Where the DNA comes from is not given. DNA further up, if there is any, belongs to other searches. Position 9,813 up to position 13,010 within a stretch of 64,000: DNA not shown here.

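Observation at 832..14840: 14-kb, ten-gene ATPase-less carbohydrate-uptake operon with two atypical SBPs, two permease pairs and three embedded non-transporter surface/membrane proteins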

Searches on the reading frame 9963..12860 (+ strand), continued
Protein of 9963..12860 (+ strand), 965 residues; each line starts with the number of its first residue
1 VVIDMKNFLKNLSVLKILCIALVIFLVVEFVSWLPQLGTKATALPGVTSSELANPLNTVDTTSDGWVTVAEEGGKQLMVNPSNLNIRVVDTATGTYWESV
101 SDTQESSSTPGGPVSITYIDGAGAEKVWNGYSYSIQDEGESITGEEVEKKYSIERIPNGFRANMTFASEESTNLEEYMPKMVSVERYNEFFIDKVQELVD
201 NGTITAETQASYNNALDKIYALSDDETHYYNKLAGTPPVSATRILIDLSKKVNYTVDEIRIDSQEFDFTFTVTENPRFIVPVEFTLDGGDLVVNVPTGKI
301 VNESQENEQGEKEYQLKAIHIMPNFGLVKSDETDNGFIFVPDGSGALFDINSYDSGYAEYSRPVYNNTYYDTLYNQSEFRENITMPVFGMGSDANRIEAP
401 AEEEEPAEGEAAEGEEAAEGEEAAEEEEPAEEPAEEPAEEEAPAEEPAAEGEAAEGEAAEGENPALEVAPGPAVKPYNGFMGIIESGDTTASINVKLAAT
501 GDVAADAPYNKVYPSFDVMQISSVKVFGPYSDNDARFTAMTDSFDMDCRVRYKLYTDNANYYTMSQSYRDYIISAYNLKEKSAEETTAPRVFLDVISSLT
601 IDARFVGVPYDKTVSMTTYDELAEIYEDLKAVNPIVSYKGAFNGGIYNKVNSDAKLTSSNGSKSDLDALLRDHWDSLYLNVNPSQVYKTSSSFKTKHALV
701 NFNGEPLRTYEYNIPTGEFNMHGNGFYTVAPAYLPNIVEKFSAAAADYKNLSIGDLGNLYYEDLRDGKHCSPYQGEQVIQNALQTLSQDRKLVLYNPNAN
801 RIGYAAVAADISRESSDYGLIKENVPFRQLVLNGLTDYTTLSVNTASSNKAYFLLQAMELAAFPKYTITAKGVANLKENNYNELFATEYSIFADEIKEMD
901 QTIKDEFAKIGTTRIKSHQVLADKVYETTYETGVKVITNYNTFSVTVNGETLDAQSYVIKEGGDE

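Call 25: fold_search(model_id=the predicted structure, library=pdb)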
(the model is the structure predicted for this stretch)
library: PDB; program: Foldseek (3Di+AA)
matches with E <= 10: 502; with E <= 0.001: 60
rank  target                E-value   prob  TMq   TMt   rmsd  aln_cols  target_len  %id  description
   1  5opq_A                4.3e-25  1.00  0.47  0.66   8.6       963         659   11  A 3,6-anhydro-D-galactosidase produced by Zobellia galactanivorans. This is an exo-lytic enzyme that hydrolyzes termin (released 2017-11-29)
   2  5opq_D                5.2e-24  1.00  0.47  0.66   8.8       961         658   11  A 3,6-anhydro-D-galactosidase produced by Zobellia galactanivorans. This is an exo-lytic enzyme that hydrolyzes termin (released 2017-11-29)
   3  8rzk_A                8.1e-24  1.00  0.47  0.65   8.3       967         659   10  The Michaelis complex of ZgGH129 D486N from Zobellia galactanivorans with neo-b/k-oligo-carrageenan tetrasaccharide (b (released 2024-07-31)
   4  5wzr_A                1.5e-18  1.00  0.49  0.70   7.0       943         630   10  Alpha-N-acetylgalactosaminidase NagBb from Bifidobacterium bifidum - Gal-NHAc-DNJ complex (released 2017-06-07)
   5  5wzp_B                8.9e-18  1.00  0.46  0.70   7.6       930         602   11  Alpha-N-acetylgalactosaminidase NagBb from Bifidobacterium bifidum - ligand free (released 2017-06-07)
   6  5wzn_B                2.1e-17  1.00  0.47  0.70   7.0       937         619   10  Alpha-N-acetylgalactosaminidase NagBb from Bifidobacterium bifidum - GalNAc complex (released 2017-06-07)
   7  5wzq_A                2.1e-17  1.00  0.47  0.70   6.6       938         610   10  Alpha-N-acetylgalactosaminidase NagBb from Bifidobacterium bifidum - quadruple mutant (released 2017-06-07)
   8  5wzp_A                4.0e-17  1.00  0.46  0.70   7.3       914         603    9  Alpha-N-acetylgalactosaminidase NagBb from Bifidobacterium bifidum - ligand free (released 2017-06-07)
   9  5wzr_B                1.9e-16  1.00  0.47  0.68   7.2       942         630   10  Alpha-N-acetylgalactosaminidase NagBb from Bifidobacterium bifidum - Gal-NHAc-DNJ complex (released 2017-06-07)
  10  5wzq_B                2.5e-16  1.00  0.47  0.70   6.8       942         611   10  Alpha-N-acetylgalactosaminidase NagBb from Bifidobacterium bifidum - quadruple mutant (released 2017-06-07)
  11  5a56_A                1.0e-12  1.00  0.33  0.29  11.6       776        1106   11  The structure of GH101 from Streptococcus pneumoniae TIGR4 in complex with 1-O-methyl-T-antigen (released 2015-09-02)
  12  3ecq_A                1.0e-12  1.00  0.32  0.25  11.3       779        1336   10  Endo-alpha-N-acetylgalactosaminidase from Streptococcus pneumoniae: SeMet structure (released 2008-09-09)
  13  5a59_A                2.3e-12  1.00  0.33  0.29  11.5       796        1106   11  The structure of GH101 E796Q mutant from Streptococcus pneumoniae TIGR4 in complex with T-antigen (released 2015-09-02)
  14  3ecq_B                2.3e-12  1.00  0.32  0.24  11.6       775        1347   10  Endo-alpha-N-acetylgalactosaminidase from Streptococcus pneumoniae: SeMet structure (released 2008-09-09)
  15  6gwf                  1.6e-10  1.00  0.34  0.57  10.4       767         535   10  Alpha-galactosidase mutant D387A from Thermotoga maritima in complex with intact cyclohexene-based carbasugar mimic of g (released 2018-08-22)
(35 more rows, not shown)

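Call 28: search_solved_structures(query=A1, max_evalue=10, show_alignments=5)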
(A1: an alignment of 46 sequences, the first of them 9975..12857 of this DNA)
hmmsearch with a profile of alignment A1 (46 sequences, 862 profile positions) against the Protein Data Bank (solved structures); distinct sequences matched with E-value up to 10: 5.
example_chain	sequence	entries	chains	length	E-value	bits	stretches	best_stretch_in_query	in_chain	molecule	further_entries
8rzk_A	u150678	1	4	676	2.1e-06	29.3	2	60-106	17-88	Conserved hypothetical periplasmic protein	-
8rzg_A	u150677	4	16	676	2.4e-06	29.1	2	60-106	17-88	Conserved hypothetical periplasmic protein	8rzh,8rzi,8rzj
5opq_A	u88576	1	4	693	3.3e-06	28.7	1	62-106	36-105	3,6-anhydro-D-galactosidase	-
5wzn_A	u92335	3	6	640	8.8e-05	24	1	426-580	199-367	Alpha-N-acetylgalactosaminidase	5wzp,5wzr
5wzq_A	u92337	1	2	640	0.00011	23.6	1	426-580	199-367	Alpha-N-acetylgalactosaminidase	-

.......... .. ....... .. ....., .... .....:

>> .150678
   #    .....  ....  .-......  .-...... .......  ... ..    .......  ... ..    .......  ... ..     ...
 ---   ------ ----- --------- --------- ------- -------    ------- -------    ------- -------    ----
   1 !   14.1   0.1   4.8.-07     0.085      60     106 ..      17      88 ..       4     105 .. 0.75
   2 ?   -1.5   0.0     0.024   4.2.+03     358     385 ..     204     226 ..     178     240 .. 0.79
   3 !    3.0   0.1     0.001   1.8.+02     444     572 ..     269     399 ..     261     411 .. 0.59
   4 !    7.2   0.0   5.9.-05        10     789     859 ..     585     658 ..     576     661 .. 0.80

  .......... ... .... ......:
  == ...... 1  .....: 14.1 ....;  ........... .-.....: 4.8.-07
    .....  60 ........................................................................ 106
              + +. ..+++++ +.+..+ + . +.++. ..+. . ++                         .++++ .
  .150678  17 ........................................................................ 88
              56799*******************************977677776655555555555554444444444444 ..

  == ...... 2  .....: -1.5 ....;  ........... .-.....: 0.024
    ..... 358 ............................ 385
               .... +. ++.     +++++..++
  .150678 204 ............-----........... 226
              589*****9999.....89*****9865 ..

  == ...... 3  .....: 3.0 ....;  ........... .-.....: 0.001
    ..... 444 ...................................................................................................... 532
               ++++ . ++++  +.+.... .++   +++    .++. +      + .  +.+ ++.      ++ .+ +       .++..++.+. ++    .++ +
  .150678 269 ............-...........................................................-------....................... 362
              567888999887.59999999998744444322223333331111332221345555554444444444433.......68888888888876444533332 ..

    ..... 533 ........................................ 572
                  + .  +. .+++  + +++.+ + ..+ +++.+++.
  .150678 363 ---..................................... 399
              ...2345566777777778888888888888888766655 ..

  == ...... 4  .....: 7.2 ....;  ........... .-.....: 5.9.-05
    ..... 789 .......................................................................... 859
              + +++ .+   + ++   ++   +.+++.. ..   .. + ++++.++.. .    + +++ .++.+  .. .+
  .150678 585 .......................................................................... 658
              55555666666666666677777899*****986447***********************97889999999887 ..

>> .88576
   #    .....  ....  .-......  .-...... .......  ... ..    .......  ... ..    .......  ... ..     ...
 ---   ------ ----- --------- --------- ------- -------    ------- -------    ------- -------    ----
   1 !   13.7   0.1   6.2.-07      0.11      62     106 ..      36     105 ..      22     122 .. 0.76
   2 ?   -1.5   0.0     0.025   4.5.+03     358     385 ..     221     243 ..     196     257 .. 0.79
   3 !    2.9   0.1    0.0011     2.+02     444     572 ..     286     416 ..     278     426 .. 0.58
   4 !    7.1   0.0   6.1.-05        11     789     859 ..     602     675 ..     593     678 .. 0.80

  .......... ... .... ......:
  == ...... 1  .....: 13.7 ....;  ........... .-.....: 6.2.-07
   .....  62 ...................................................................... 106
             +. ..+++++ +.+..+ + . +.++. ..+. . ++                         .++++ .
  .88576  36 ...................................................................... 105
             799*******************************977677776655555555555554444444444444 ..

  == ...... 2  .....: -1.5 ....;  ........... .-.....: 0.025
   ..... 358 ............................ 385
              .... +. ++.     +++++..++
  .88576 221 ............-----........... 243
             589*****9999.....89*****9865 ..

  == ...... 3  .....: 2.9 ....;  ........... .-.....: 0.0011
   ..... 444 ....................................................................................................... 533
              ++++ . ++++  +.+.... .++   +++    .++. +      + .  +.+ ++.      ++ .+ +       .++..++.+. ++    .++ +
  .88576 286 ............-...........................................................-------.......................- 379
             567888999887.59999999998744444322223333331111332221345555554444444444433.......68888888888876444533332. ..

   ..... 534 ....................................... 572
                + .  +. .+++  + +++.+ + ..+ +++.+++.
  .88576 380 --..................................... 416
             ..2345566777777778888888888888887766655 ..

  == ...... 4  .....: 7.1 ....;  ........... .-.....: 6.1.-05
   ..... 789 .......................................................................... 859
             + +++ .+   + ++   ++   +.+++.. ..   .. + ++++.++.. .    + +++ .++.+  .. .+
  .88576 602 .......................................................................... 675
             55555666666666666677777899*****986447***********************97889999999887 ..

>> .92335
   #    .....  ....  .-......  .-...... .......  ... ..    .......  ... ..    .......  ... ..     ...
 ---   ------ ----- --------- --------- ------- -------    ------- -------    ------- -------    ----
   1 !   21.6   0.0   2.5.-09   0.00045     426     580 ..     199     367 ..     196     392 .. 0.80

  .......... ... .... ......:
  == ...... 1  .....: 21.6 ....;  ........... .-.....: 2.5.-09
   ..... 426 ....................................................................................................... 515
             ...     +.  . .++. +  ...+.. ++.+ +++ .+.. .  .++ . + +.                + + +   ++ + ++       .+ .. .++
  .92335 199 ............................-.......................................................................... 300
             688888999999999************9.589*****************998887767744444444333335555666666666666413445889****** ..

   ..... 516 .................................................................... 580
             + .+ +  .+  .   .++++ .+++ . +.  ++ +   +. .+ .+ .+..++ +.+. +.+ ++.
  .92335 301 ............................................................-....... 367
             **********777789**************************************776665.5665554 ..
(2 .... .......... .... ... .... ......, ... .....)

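Call 29: find_encoding_contigs(protein=P0063, flank=10000, max_places=1)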
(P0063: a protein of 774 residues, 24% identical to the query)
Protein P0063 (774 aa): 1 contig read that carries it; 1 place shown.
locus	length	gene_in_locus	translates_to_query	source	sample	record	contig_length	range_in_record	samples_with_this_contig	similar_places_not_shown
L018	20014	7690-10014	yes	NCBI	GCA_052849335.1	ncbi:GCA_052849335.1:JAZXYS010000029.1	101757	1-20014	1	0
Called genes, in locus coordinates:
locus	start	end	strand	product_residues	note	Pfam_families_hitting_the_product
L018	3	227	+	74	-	?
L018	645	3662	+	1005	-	PF01547:SBP_bac_1, PF13416:SBP_bac_8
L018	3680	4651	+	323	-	-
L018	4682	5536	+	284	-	PF00528:BPD_transp_1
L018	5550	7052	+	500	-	PF01436:NHL (weak), PF13414:TPR_11 (weak)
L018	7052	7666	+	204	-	PF04893:Yip1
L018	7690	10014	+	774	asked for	PF18952:DUF5696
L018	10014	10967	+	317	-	-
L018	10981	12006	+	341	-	PF00528:BPD_transp_1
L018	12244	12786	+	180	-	PF07155:ECF-ribofla_trS, PF12822:ECF_trnsprt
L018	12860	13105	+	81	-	PF06135:IreB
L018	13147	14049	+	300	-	PF00561:Abhydrolase_1, PF12146:Hydrolase_4, PF12697:Abhydrolase_6 (weak), PF00326:Peptidase_S9, PF02230:Abhydrolase_2 (faint), PF01738:DLH (weak), PF12146:Hydrolase_4 (weak)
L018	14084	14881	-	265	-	PF09818:ABC_ATPase (faint), PF13555:AAA_29 (faint), PF00005:ABC_tran, PF02463:SMC_N, PF13304:AAA_21 (faint)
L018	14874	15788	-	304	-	PF02653:BPD_transp_2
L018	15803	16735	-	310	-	PF04392:ABC_sub_bind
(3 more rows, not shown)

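Call 30: find_encoding_contigs(protein=P0074, flank=10000, max_places=1)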
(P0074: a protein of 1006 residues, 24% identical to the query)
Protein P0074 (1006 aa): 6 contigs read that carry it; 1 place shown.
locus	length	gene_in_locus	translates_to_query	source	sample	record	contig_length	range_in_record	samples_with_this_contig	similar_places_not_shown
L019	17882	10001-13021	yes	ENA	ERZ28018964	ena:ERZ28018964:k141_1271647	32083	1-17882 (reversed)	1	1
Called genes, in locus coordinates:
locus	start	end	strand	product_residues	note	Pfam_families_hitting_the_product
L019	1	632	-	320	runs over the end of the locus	PF00480:ROK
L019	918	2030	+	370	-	PF00266:Aminotran_5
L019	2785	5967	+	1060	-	PF01547:SBP_bac_1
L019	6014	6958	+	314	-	PF00528:BPD_transp_1 (weak)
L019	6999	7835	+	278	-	PF00528:BPD_transp_1 (weak)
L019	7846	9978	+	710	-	PF01436:NHL (faint), PF04893:Yip1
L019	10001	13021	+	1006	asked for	PF18952:DUF5696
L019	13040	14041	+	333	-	PF00528:BPD_transp_1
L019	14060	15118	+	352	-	PF00528:BPD_transp_1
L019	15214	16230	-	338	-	-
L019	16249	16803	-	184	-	PF06962:rRNA_methylase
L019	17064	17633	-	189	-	PF01558:POR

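Call 31: find_encoding_contigs(protein=P0076, flank=10000, max_places=1)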
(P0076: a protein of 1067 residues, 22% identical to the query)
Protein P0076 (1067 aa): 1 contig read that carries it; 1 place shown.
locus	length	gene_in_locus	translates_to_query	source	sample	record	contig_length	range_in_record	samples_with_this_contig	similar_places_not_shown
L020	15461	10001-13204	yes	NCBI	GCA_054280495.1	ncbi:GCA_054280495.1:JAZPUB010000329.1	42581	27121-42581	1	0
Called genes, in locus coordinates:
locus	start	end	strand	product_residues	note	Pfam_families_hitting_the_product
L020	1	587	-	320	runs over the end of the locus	PF00480:ROK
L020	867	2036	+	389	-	PF00266:Aminotran_5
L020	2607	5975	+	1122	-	-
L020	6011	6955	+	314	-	PF00528:BPD_transp_1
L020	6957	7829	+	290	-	PF00528:BPD_transp_1 (weak)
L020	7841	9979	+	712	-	PF01436:NHL (faint), PF04893:Yip1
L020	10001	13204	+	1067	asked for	PF18952:DUF5696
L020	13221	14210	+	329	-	PF00528:BPD_transp_1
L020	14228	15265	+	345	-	PF00528:BPD_transp_1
